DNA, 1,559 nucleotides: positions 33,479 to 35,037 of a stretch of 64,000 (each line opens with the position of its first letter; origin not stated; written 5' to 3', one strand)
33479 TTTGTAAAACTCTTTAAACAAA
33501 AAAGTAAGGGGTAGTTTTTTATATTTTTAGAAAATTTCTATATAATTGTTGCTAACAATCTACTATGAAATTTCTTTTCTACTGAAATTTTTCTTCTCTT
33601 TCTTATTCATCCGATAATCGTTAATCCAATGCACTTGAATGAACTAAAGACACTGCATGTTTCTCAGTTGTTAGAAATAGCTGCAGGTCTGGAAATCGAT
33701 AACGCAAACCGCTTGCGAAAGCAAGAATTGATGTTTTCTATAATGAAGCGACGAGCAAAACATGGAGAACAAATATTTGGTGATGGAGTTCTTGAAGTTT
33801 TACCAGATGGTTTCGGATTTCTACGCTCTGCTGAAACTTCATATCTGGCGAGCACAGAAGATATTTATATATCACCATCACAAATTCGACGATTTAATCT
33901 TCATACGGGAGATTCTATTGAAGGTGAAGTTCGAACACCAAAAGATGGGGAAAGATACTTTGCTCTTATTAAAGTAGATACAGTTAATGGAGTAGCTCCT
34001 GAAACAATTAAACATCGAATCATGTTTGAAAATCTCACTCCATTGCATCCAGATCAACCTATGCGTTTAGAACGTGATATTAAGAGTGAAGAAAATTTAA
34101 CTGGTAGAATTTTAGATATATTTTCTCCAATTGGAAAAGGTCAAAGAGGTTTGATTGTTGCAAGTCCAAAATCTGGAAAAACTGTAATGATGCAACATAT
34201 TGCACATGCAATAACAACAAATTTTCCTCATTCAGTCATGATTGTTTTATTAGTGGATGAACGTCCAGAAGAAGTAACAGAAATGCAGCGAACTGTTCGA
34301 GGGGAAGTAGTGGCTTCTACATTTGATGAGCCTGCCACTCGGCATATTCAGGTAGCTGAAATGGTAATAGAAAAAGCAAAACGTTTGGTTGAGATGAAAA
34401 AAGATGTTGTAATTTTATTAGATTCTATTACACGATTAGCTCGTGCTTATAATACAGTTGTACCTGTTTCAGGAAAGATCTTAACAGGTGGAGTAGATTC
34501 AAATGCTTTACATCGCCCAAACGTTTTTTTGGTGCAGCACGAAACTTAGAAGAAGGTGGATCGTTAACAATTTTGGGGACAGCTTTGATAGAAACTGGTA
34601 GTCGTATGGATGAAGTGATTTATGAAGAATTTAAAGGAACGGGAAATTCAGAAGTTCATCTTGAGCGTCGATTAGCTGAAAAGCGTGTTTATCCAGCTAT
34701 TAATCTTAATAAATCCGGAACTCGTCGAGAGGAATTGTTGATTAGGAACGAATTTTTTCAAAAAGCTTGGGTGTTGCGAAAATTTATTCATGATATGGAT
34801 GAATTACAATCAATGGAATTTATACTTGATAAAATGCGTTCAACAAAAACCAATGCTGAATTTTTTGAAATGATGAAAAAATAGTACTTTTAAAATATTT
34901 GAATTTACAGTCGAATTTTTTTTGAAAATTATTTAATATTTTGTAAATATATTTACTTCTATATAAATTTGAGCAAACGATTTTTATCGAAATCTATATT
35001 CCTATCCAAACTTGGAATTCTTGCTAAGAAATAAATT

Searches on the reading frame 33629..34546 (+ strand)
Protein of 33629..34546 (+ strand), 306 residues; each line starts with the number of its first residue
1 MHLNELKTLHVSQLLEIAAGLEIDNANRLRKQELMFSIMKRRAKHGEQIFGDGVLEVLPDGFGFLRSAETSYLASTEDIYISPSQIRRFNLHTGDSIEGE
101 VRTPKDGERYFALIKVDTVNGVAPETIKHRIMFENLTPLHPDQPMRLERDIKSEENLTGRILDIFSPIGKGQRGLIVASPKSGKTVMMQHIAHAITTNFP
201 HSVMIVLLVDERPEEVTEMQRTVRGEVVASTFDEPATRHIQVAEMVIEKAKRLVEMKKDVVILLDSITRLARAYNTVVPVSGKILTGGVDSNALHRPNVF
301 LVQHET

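Call 15: find_encoding_contigs(protein=window:33629-34546:+, flank=3000, max_places=10)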
Protein window:33629-34546:+ (306 aa): no gene with exactly this product is on record in the collection.

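Call 38: search_protein_families(library=ncbifam, max_evalue=0.00001, proteins=[window:33629-34546:+])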
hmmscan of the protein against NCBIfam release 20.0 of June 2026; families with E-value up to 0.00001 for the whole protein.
window:33629-34546:+ (306 aa): 22 families
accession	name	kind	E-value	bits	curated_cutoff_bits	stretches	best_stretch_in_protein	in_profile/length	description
TIGR00767.1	rho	equivalog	8.8e-141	469.5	509.45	1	2-301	2-298/415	transcription termination factor Rho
NF006886.1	PRK09376.1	equivalog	9.9e-139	462.6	315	1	1-301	1-298/413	transcription termination factor Rho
NF041509.1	paralog_Rho2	exception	1.2e-83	281.3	628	1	70-301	17-245/360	transcription termination factor Rho, short form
TIGR02546.1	III_secr_ATP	equivalog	2.3e-15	56.2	604.75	1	136-279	110-257/423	type III secretion system ATPase SctN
TIGR03496.1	FliI_clade1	equivalog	9.6e-15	54.3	619.1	1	133-275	98-244/414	flagellar protein export ATPase FliI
TIGR03498.1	FliI_clade3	equivalog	3.8e-14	52.2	587.45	1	138-277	106-249/418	flagellar protein export ATPase FliI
TIGR01026.1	fliI_yscN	subfamily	9e-13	47.7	379.5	1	144-277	135-272/440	FliI/YscN family ATPase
NF006012.0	PRK08149.1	equivalog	3.6e-12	46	594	1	158-279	140-265/431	type III secretion system ATPase SctN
TIGR03497.1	FliI_clade2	equivalog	1.6e-10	40.5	629.8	1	134-277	99-246/413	flagellar protein export ATPase FliI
NF005391.0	PRK06936.1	equivalog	9e-10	37.9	657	1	134-277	124-271/439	type III secretion system ATPase SctN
NF005295.0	PRK06820.1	equivalog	2.3e-09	36.7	690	1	138-278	129-273/440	EscN/YscN/HrcN family type III secretion system ATPase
NF006575.0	PRK09099.1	subfamily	2.3e-08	33.3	706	1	128-276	121-273/443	type III secretion system ATPase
NF004578.0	PRK05922.1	equivalog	3.7e-08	32.6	604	1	135-286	120-275/434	type III secretion system ATPase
NF005765.0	PRK07594.1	equivalog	7.2e-08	31.6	715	1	153-284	136-271/433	EscN/YscN/HrcN family type III secretion system ATPase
NF045863.1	glide_MMOB1660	exception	1.7e-07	30.6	600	1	158-277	125-250/515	MMOB1660 family gliding motility ATPase complex subunit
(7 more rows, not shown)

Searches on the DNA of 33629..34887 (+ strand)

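Call 7: search_dna_similar(query=window:33629-34887:+, collection=ecoli_genomes, mode=distant, max_rows=3)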
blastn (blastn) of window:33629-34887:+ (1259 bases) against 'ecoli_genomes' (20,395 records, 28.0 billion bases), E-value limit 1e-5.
Records with a match: 5319; places in all: 5323; records where one place covers at least 80% of the query: 4087.
Genomes with a match: 5319 of 5426; with a place that covers at least 80% of the query: 4087. Places per genome that has any: lowest 1, median 1, highest 2. On chromosomes: 5322 places; on plasmids: 1.
Best place of each record, by identity: 60-80% 5319.
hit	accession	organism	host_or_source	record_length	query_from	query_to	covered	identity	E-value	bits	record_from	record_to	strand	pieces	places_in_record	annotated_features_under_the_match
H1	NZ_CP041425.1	Escherichia coli strain STEC388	pig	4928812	82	1250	93%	64.8%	6e-56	228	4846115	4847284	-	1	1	rho: transcription termination factor Rho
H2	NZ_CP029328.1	Escherichia coli strain A1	Short-beaked echidna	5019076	86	1250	93%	65.0%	2e-56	231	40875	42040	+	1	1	rho: transcription termination factor Rho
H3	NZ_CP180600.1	Escherichia coli strain PS2Canimalfeces12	Pig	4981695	82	1250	93%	64.7%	2e-54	224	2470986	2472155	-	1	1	rho: transcription termination factor Rho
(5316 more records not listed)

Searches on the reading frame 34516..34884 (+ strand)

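Call 38: search_protein_families(library=ncbifam, max_evalue=0.00001, proteins=[window:34516-34884:+])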
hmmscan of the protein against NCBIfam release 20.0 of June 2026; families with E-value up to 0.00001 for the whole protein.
window:34516-34884:+ (122 aa): 13 families
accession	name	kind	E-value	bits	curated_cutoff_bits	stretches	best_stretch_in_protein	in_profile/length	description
NF006886.1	PRK09376.1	equivalog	8.7e-61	205.9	315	1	1-120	294-413/413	transcription termination factor Rho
TIGR00767.1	rho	equivalog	2.2e-60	204.7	509.45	1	1-122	294-415/415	transcription termination factor Rho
NF041509.1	paralog_Rho2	exception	7.6e-43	147.2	628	1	1-118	241-358/360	transcription termination factor Rho, short form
TIGR02546.1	III_secr_ATP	equivalog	5.4e-08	32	604.75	1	12-99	286-372/423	type III secretion system ATPase SctN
TIGR03496.1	FliI_clade1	equivalog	6e-08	31.9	619.1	1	10-100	277-366/414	flagellar protein export ATPase FliI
TIGR03497.1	FliI_clade2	equivalog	7.8e-08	31.7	629.8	1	12-100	277-364/413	flagellar protein export ATPase FliI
NF005391.0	PRK06936.1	equivalog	1.8e-07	30.3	657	1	13-98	303-387/439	type III secretion system ATPase SctN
NF006012.0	PRK08149.1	equivalog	2.1e-07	30.2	594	1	14-100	296-381/431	type III secretion system ATPase SctN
NF005295.0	PRK06820.1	equivalog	3e-07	29.8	690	1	13-99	304-389/440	EscN/YscN/HrcN family type III secretion system ATPase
NF006575.0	PRK09099.1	subfamily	8.4e-07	28.1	706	1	11-100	304-392/443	type III secretion system ATPase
NF005765.0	PRK07594.1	equivalog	2.1e-06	26.7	715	1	11-100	294-382/433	EscN/YscN/HrcN family type III secretion system ATPase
TIGR03498.1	FliI_clade3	equivalog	2.4e-06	26.5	587.45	1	11-100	281-369/418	flagellar protein export ATPase FliI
TIGR01026.1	fliI_yscN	subfamily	2.7e-06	26.4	379.5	1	12-94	303-384/440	FliI/YscN family ATPase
